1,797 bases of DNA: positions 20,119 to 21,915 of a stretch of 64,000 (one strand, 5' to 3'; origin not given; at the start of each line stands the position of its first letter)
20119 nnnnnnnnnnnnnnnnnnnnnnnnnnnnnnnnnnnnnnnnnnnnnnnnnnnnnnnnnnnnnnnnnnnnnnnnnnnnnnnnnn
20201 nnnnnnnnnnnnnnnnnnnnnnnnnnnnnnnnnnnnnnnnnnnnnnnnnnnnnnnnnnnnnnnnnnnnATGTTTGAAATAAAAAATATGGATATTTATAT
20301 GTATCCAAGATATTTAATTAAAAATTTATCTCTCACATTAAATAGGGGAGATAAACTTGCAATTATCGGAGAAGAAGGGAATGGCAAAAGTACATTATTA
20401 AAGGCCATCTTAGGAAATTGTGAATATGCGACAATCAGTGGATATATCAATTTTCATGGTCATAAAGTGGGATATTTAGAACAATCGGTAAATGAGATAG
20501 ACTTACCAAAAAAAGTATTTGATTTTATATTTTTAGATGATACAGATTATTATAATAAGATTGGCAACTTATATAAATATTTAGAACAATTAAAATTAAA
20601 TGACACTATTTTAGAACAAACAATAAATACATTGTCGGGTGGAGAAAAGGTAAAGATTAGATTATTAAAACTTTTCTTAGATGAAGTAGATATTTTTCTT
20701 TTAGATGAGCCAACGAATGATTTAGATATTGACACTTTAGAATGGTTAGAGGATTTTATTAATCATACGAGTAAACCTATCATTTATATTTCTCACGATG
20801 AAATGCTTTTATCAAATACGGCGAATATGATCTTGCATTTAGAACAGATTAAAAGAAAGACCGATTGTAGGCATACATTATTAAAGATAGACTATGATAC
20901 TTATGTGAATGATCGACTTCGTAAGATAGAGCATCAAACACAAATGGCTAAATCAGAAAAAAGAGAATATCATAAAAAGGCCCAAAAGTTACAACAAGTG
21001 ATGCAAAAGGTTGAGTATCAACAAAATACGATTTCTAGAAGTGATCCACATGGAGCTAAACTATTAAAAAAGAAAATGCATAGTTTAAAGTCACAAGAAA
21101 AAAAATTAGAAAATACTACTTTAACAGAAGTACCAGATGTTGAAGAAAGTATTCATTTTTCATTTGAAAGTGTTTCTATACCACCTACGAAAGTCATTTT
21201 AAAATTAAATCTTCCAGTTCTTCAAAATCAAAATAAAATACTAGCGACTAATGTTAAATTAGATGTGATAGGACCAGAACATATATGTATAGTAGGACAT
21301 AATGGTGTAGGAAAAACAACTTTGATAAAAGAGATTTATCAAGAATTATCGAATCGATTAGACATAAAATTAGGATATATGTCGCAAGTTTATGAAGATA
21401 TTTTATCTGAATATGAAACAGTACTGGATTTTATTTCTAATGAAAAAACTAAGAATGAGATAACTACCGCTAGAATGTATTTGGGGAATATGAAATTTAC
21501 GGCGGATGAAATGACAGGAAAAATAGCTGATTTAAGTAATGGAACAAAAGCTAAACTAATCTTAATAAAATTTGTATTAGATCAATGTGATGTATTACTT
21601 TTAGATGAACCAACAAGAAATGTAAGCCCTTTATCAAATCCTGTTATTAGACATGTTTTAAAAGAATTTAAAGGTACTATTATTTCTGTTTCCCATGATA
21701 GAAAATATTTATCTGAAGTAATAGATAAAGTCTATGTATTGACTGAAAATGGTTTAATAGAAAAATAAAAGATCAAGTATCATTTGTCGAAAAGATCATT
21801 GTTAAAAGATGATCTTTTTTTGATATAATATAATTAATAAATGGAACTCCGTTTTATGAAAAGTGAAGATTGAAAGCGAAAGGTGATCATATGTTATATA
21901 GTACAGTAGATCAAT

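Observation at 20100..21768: ARE-like ABC-F ATPase preceded by a 7-codon leader peptide (MRILSYK), immediately downstream of a tRNA gene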

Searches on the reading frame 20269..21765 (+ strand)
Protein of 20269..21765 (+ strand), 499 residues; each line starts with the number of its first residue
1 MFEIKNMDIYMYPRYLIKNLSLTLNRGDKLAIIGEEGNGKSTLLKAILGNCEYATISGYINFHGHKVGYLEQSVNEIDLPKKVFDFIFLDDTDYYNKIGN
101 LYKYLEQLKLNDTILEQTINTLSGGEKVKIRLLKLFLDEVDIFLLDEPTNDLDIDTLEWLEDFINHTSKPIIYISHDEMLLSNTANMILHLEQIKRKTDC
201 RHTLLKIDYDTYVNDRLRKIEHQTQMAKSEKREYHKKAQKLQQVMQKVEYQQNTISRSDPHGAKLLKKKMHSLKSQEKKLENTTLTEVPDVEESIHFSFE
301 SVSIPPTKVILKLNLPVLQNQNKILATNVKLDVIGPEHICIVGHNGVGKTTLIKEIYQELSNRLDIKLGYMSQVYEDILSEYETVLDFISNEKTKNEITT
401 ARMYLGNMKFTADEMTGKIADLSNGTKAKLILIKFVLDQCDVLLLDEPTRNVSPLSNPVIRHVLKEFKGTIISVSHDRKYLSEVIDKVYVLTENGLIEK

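Call 8: search_protein_families(library=ncbifam, proteins=[window:20269-21765:+], max_evalue=0.00001)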
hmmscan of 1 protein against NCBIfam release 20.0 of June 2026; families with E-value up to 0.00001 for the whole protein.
window:20269-21765:+ (499 aa): 175 families (the best 25 are shown)
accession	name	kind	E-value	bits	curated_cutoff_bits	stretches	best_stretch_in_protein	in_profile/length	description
NF000355.4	ribo_prot_ABC_F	equivalog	3.1e-88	296.8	380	1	2-490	3-498/499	ribosomal protection-like ABC-F family protein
NF008775.0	PRK11819.1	equivalog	8e-71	239.3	599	2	108-488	152-512/556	energy-dependent translational throttle protein EttA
TIGR03719.1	ABC_ABC_ChvD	subfamily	4.7e-70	236.7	806.75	2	103-486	145-508/552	energy-dependent translational throttle protein EttA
NF000170.2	ABCF_Vga_all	exception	1.3e-68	231.8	725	2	3-195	273-457/521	Vga family ABC-F type ribosomal protection protein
NF011646.0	PRK15064.1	equivalog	7.1e-68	229.3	762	2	134-497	168-514/530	ABC-F family ATPase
NF000168.2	ABCF_Msr_all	exception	7.5e-67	226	680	2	226-496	210-483/487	Msr family ABC-F type ribosomal protection protein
NF043038.1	ABCF_CplR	exception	1e-63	215.9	780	2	2-247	287-517/544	ABC-F type ribosomal protection protein CplR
NF000169.2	ABCF_Sal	exception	2.5e-61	208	725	1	9-497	9-507/542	Sal family ABC-F type ribosomal protection protein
NF050005.1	ABC_ATPase_Uup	equivalog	1.1e-56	192.4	900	2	1-276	319-594/636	ATP-binding cassette ATPase Uup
NF008358.0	PRK11147.1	equivalog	3.4e-51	174.3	936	2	2-276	320-590/635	ABC transporter ATP-binding protein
NF007921.0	PRK10636.1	equivalog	7.8e-51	173.1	917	1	104-493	132-502/638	ABC transporter ATP-binding protein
NF000514.1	ABCF_OptrA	exception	6.9e-46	156.8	1450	2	116-495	177-536/655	ABC-F type ribosomal protection protein OptrA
NF045691.1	ABCF_VgaF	exception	4.6e-45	154.1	975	2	171-497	127-458/459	ABC-F type ribosomal protection protein Vga(F)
NF000171.1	ABCF_producer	exception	2.1e-43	148.6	800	2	116-483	158-526/541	TlrC/CarA/OleB/SrmB family ABC-F type ribosomal protection protein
NF000167.2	ABCF_Lsa_all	exception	2.3e-41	142.3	750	2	100-488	96-489/492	Lsa family ABC-F type ribosomal protection protein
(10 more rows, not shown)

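Call 9: search_solved_structures(query=window:20269-21765:+, max_evalue=1e-10)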
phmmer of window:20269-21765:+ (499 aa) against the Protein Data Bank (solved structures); distinct sequences matched with E-value up to 1e-10: 115 (the best 60 are shown).
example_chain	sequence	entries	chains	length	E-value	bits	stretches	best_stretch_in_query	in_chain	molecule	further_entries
7nhl_0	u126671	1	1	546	7.8e-52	179.8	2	120-491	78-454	Lincosamide-streptogramin A resistance protein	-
9nlh_H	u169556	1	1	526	2.4e-44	155.1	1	104-492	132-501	YheS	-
9nlj_U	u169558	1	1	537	3.5e-44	154.5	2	2-186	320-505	Uup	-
8buu_9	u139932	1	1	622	4.1e-44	154.3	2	5-196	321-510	ExpZ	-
9vvi_W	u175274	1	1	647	7.6e-43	150.2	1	104-492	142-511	Probable ATP-binding protein YheS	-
6ha8_V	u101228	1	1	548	3.7e-41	144.6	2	3-189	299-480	Nucleotide-binding protein ExpZ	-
7p48_6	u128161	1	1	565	2.1e-40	142.1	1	2-493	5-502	ABC-F type ribosomal protection protein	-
4fin_A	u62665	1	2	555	2.3e-37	132.1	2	3-192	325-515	EttA (YjjK) ABCF family protein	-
3j5s_D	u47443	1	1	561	2.4e-37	132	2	3-192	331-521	Energy-dependent translational throttle A (EttA)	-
9nl5_E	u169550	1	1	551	1.5e-36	129.4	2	3-192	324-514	EttA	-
9nlb_E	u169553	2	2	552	1.5e-36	129.4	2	3-192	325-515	Energy-dependent translational throttle protein EttA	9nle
6r84_A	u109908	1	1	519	1.7e-36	129.3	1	112-492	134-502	ABC transporter ATP-binding protein ARB1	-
5zxd_A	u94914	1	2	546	1.8e-36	129.1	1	119-495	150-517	ATP-binding cassette sub-family F member 1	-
7msc_x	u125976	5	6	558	1.3e-35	126.3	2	3-192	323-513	Energy-dependent translational throttle protein EttA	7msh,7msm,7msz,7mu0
9njf_Y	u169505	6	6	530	1.7e-35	125.9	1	16-191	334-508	Probable ATP-binding protein YbiT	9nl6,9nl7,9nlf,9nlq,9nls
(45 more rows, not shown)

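Call 10: find_homologous_proteins(query=window:20269-21765:+, max_evalue=1e-20)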
Query window:20269-21765:+ (499 aa): 7933 proteins with E <= 1e-20 among 8000 candidates; the best 120 are listed.
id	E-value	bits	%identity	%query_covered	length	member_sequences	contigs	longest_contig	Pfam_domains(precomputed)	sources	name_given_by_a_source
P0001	0.0e+0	1095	100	100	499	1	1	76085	PF13173.13,PF01926.30,PF03266.22,PF00006.32,PF13555.13,PF00004.36,PF13401.13,PF03193.23,PF05673.20,PF01637.25,PF13304.13,PF00931.29,PF13191.13,PF25201.1,PF00005.34,PF05729.19,PF00910.29,PF02463.26,PF25199.2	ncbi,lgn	-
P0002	1.0e-277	939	85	100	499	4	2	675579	PF03266.22,PF00006.32,PF13555.13,PF00004.36,PF13401.13,PF03193.23,PF13304.13,PF00931.29,PF13191.13,PF25201.1,PF00005.34,PF05729.19,PF02367.24,PF02463.26,PF25199.2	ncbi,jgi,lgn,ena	-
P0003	7.9e-275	930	85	100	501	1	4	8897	PF01926.30,PF03266.22,PF00006.32,PF13555.13,PF13401.13,PF03193.23,PF13304.13,PF25201.1,PF00005.34,PF05729.19,PF02463.26,PF25199.2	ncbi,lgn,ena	-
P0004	1.8e-269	912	83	100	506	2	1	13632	PF00005.34,PF13555.13,PF13401.13,PF03193.23,PF02463.26,PF25199.2,PF13304.13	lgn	-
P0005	1.9e-269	912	82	100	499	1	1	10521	PF03266.22,PF00006.32,PF13555.13,PF00004.36,PF13401.13,PF03193.23,PF13238.13,PF07728.21,PF13304.13,PF13191.13,PF03205.21,PF01935.24,PF00005.34,PF12775.14,PF05729.19,PF02367.24,PF13521.13,PF00910.29,PF02463.26,PF25199.2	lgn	-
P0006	4.5e-268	908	84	100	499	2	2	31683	PF25201.1,PF00005.34,PF00006.32,PF05729.19,PF13555.13,PF13401.13,PF03193.23,PF05673.20,PF02463.26,PF25199.2,PF13304.13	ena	-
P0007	7.3e-268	907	83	100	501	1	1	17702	PF03266.22,PF08477.20,PF00006.32,PF13555.13,PF00004.36,PF13401.13,PF03193.23,PF13304.13,PF13191.13,PF25201.1,PF00005.34,PF12775.14,PF05729.19,PF02367.24,PF25199.2,PF20720.4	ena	-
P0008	2.7e-263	892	82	100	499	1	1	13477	PF03266.22,PF00005.34,PF12775.14,PF00006.32,PF05729.19,PF13555.13,PF13401.13,PF03193.23,PF02463.26,PF25199.2,PF13304.13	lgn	-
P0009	1.9e-255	866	77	100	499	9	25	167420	PF03266.22,PF08477.20,PF00006.32,PF13555.13,PF00004.36,PF13401.13,PF03193.23,PF01637.25,PF13304.13,PF00931.29,PF13191.13,PF00005.34,PF12775.14,PF05729.19,PF02367.24,PF02463.26,PF25199.2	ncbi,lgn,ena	-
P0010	1.3e-249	847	76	100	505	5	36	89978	PF01926.30,PF03266.22,PF00005.34,PF05729.19,PF13555.13,PF13401.13,PF03193.23,PF25199.2,PF13304.13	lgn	-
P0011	9.6e-246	834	76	100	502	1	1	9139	PF01926.30,PF03266.22,PF08477.20,PF00006.32,PF13555.13,PF00004.36,PF13401.13,PF03193.23,PF13304.13,PF13191.13,PF00005.34,PF12775.14,PF05729.19,PF02463.26,PF25199.2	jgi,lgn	-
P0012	1.5e-245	833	76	100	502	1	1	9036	PF01926.30,PF03266.22,PF00006.32,PF13555.13,PF00004.36,PF13401.13,PF03193.23,PF13304.13,PF13191.13,PF00005.34,PF12775.14,PF05729.19,PF02463.26,PF25199.2,PF20720.4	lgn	-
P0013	4.5e-242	822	75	100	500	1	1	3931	PF00005.34,PF00006.32,PF00350.30,PF05729.19,PF02367.24,PF13555.13,PF13401.13,PF03193.23,PF13304.13,PF13191.13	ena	-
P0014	1.3e-241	820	76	99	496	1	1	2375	PF01926.30,PF03266.22,PF08477.20,PF00006.32,PF13555.13,PF00004.36,PF13401.13,PF03193.23,PF13304.13,PF13191.13,PF00005.34,PF12775.14,PF05729.19,PF02463.26,PF25199.2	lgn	-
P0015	2.1e-234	797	73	100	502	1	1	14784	PF01926.30,PF00005.34,PF08477.20,PF00006.32,PF05729.19,PF13555.13,PF00004.36,PF13401.13,PF25199.2,PF13304.13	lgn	-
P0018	4.5e-230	782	71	100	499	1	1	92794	PF13173.13,PF00005.34,PF08477.20,PF12775.14,PF00006.32,PF05729.19,PF13555.13,PF00004.36,PF13401.13,PF25199.2,PF13304.13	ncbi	-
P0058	1.1e-226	771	71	100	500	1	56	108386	PF03266.22,PF00005.34,PF05729.19,PF13555.13,PF13401.13,PF03193.23,PF25199.2,PF13304.13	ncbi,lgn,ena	-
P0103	1.1e-225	768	70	100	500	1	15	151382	PF03266.22,PF00005.34,PF05729.19,PF13555.13,PF13401.13,PF03193.23,PF25199.2,PF13304.13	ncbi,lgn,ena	-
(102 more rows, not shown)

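Call 11: find_related_loci(query=window:20269-21765:+, collection=genome_contigs, flank=3000)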
Query window:20269-21765:+ (499 aa) in genome_contigs; peptide patterns used: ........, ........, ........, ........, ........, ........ (x = any residue, [..] = any of these).
193 stretches matched a pattern; 108 encode a relative of the query (tblastn E <= 1e-3); the best 80 are kept; 80 distinct loci.
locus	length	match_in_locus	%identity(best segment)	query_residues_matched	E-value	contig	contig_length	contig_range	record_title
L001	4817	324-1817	85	1-498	0e+0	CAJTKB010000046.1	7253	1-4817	MAG TPA_asm: uncultured Bacilli bacterium isolate MGBC103219 genome assembly, contig: MGBC103219.46, whole genome shotgu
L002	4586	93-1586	70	1-498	0e+0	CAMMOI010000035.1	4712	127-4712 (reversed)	MAG: uncultured Tenericutes bacterium isolate ERR4992208_bin.29_MetaWRAP_v1.1_MAG genome assembly, contig: NODE_13381_le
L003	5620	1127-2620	70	1-498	0e+0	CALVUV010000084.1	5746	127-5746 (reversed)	MAG: uncultured Bacilli bacterium isolate BRZ_BV__bin67 genome assembly, contig: BRZ_BV__NODE_13691_length_5746_cov_6.89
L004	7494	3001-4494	68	1-498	0e+0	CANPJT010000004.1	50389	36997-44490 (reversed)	MAG TPA_asm: uncultured Tenericutes bacterium isolate SRR15730548_bin.3_metawrap_v1.3_MAG genome assembly, contig: NODE.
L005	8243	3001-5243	69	1-498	0e+0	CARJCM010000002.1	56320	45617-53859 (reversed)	MAG TPA_asm: uncultured Bacilli bacterium isolate MGBC164908 genome assembly, contig: MGBC164908.2, whole genome shotgun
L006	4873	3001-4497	71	1-499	0e+0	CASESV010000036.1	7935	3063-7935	uncultured Mycoplasmataceae bacterium isolate O101_L3_H549_idba_bin.49 genome assembly, contig: O101_L3_H549_idba_bin.49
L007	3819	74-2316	69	1-498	0e+0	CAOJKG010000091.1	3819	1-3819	MAG TPA_asm: uncultured Tenericutes bacterium isolate SRR17684645_bin.12_metawrap_v1.3_MAG genome assembly, contig: NODE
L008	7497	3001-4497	70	1-499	0e+0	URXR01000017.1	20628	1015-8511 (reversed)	uncultured Tenericutes bacterium isolate UMGS1449 genome assembly, contig: NODE_1917_length_20628_cov_6.082341, whole ge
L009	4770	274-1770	70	1-499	0e+0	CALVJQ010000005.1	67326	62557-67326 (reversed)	MAG: uncultured Bacilli bacterium isolate BRZ_KK__bin32 genome assembly, contig: BRZ_KK__NODE_672_length_67326_cov_7.787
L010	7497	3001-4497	70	1-499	0e+0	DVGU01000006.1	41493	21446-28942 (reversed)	MAG TPA_asm: Candidatus Faecimonas gallistercoris isolate CHK189-3136 CHK189__C20586_L41493_ERR3414584, whole genome sho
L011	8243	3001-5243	68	1-498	0e+0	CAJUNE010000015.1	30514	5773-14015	MAG TPA_asm: uncultured Bacilli bacterium isolate MGBC161736 genome assembly, contig: MGBC161736.15, whole genome shotgu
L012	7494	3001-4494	67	1-498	0e+0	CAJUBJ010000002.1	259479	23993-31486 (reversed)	MAG TPA_asm: uncultured Bacilli bacterium isolate MGBC127997 genome assembly, contig: MGBC127997.2, whole genome shotgun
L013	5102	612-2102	65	1-498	0e+0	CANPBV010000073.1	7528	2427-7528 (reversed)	MAG TPA_asm: uncultured Tenericutes bacterium isolate SRR15604531_bin.56_metawrap_v1.3_MAG genome assembly, contig: NODE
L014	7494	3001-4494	66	1-498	0e+0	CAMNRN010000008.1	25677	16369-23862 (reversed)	MAG: uncultured Tenericutes bacterium isolate SRR19792995_bin.28_metawrap_v1.3_MAG genome assembly, contig: ERZ12290371_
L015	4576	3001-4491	65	1-498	0e+0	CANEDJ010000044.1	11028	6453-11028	MAG TPA_asm: uncultured Tenericutes bacterium isolate SRR19981122_bin.17_metawrap_v1.3_MAG genome assembly, contig: NODE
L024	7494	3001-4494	59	1-498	0e+0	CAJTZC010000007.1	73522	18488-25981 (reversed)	MAG TPA_asm: uncultured Bacilli bacterium isolate MGBC119269 genome assembly, contig: MGBC119269.7, whole genome shotgun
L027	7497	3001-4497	58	1-499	0e+0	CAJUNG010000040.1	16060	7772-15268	MAG TPA_asm: uncultured Bacilli bacterium isolate MGBC162581 genome assembly, contig: MGBC162581.40, whole genome shotgu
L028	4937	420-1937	50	1-496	2e-153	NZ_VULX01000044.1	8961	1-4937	Inconstantimicrobium porci strain WCA-383-APC-5B seq44, whole genome shotgun sequence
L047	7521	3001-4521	47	1-497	1e-139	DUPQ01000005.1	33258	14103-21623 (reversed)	MAG TPA_asm: Clostridiaceae bacterium isolate AS08sgBPME_331 15852_AS08, whole genome shotgun sequence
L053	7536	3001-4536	46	1-496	2e-138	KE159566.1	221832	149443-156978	Lachnospiraceae bacterium A4 genomic scaffold acPFC-supercont1.9, whole genome shotgun sequence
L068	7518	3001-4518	46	1-496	2e-133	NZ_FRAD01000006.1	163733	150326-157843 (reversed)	Hathewaya proteolytica DSM 3090, whole genome shotgun sequence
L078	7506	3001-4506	44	1-496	7e-120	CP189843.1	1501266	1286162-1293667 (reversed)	Parvimonas sp. G1425 chromosome, complete genome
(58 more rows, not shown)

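Call 16: search_protein_families(library=pfam, proteins=[window:20269-21765:+], max_evalue=0.001)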
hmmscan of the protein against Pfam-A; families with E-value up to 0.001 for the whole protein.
window:20269-21765:+ (499 aa): 27 families (the best 25 are shown)
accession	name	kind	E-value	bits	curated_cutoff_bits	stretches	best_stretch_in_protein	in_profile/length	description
PF00005.33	ABC_tran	-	2.6e-37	128.9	25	2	18-150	2-137/137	ABC transporter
PF13304.12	AAA_21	-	1.4e-09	38.9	27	0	111-177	227-299/304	AAA domain, putative AbiEii toxin, Type IV TA system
PF13401.12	AAA_22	-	6.2e-09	36.7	27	0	337-428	6-84/130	AAA domain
PF02463.25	SMC_N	-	6.8e-08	32.6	40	0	334-361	22-49/220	RecF/RecN/SMC N terminal domain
PF03193.22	RsgA_GTPase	-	3.1e-07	30.8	30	0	333-361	103-131/174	RsgA GTPase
PF13555.12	AAA_29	-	5.6e-07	29.7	27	0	22-47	17-42/61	P-loop containing region of AAA domain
PF13191.12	AAA_16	-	6e-07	30.6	32.6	0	336-367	24-59/167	AAA ATPase domain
PF25199.1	nSTAND_NTPase5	-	6.5e-07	29.7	34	0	30-110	44-124/145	Novel STAND NTPase 5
PF00004.35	AAA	-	8.6e-07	29.9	21.2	0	339-364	1-26/131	ATPase family associated with various cellular activities (AAA)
PF00006.31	ATP-synt_ab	-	2.2e-06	27.9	29.5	0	20-57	7-46/213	ATP synthase alpha/beta family, nucleotide-binding domain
PF05673.19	DUF815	-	2.9e-06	27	23.8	0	30-105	56-128/249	Protein of unknown function (DUF815)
PF13173.12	AAA_14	-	3.7e-06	27.4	27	0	339-365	5-31/129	AAA domain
PF01637.24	ATPase_2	-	4.1e-06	27.2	33.2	1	339-396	23-80/225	ATPase domain predominantly from Archaea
PF05729.18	NACHT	-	5.4e-06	26.8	26.7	0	339-362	3-26/167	NACHT domain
PF25201.1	nSTAND6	-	5.5e-06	26.9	27.7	0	16-53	7-44/148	Novel STAND NTPase 6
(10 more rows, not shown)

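Call 17: list_cluster_members(proteins=[P0001, P0002, P0009, P0058, P0103, P0018])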
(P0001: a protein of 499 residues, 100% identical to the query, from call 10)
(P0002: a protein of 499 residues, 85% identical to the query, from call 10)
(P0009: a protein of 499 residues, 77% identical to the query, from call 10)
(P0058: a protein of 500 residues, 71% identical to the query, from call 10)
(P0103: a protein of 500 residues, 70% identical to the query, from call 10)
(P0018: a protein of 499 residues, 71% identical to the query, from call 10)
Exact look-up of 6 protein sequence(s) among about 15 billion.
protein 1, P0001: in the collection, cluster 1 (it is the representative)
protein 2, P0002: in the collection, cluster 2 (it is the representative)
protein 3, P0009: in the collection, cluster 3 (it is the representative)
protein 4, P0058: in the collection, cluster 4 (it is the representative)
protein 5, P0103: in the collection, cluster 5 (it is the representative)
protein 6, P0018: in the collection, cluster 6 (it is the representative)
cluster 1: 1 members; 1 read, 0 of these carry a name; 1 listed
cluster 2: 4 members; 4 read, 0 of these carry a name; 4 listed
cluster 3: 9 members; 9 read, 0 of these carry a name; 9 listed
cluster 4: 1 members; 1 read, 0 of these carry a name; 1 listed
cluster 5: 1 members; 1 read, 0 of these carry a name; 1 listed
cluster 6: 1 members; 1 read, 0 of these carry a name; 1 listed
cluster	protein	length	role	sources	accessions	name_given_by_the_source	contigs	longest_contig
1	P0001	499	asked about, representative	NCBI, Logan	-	-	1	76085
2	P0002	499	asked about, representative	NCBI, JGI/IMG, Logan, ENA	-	-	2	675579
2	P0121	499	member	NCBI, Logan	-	-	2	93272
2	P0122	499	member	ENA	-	-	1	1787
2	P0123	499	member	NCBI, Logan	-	-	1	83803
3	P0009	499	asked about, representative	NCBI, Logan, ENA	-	-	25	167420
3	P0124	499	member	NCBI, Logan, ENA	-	-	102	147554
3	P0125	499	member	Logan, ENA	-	-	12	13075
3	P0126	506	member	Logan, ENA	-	-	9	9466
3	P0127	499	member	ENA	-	-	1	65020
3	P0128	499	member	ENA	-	-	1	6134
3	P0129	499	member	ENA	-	-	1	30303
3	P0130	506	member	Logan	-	-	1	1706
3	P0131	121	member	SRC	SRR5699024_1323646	-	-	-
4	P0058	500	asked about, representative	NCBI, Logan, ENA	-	-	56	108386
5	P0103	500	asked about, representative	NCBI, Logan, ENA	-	-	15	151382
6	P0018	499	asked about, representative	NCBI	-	-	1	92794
